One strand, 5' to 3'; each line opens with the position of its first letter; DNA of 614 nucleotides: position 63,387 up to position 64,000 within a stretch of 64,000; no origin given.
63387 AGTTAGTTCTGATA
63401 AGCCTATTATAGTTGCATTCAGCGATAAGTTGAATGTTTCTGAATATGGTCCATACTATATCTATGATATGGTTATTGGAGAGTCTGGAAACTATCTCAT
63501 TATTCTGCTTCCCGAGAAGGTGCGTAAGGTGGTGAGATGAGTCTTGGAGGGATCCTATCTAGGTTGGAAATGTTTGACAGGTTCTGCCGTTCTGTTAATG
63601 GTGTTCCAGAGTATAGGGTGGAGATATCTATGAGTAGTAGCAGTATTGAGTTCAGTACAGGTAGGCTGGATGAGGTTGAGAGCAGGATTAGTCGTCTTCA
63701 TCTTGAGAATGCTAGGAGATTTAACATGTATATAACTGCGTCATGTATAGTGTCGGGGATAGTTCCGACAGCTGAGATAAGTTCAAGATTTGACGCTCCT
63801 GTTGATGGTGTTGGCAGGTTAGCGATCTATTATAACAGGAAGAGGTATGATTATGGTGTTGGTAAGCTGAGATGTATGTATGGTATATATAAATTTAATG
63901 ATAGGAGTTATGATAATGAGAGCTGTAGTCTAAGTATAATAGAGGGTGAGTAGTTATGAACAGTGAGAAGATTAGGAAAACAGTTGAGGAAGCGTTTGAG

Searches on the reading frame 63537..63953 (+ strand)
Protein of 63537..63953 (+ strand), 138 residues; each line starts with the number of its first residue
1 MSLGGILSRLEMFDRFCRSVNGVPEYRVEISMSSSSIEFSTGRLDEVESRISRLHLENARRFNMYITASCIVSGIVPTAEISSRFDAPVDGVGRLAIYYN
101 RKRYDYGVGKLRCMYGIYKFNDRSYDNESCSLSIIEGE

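Call 33: find_encoding_contigs(protein=window:63537-63953:+, flank=10000)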
Protein window:63537-63953:+ (138 aa): 1 contig read that carries it; 1 place shown.
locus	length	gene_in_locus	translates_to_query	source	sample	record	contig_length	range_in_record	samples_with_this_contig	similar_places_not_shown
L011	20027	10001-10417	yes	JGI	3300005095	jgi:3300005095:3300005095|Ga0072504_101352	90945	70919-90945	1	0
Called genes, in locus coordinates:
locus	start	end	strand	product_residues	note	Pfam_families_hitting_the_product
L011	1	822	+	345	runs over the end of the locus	-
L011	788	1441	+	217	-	-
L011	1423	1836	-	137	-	-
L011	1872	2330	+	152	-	-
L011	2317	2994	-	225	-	-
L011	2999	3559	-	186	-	-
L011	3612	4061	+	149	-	-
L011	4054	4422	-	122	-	-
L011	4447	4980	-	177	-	-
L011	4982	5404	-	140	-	-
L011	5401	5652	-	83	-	PF14947:HTH_45 (weak)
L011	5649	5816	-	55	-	-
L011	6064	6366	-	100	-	-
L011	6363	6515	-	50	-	-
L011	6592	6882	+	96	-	-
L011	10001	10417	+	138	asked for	-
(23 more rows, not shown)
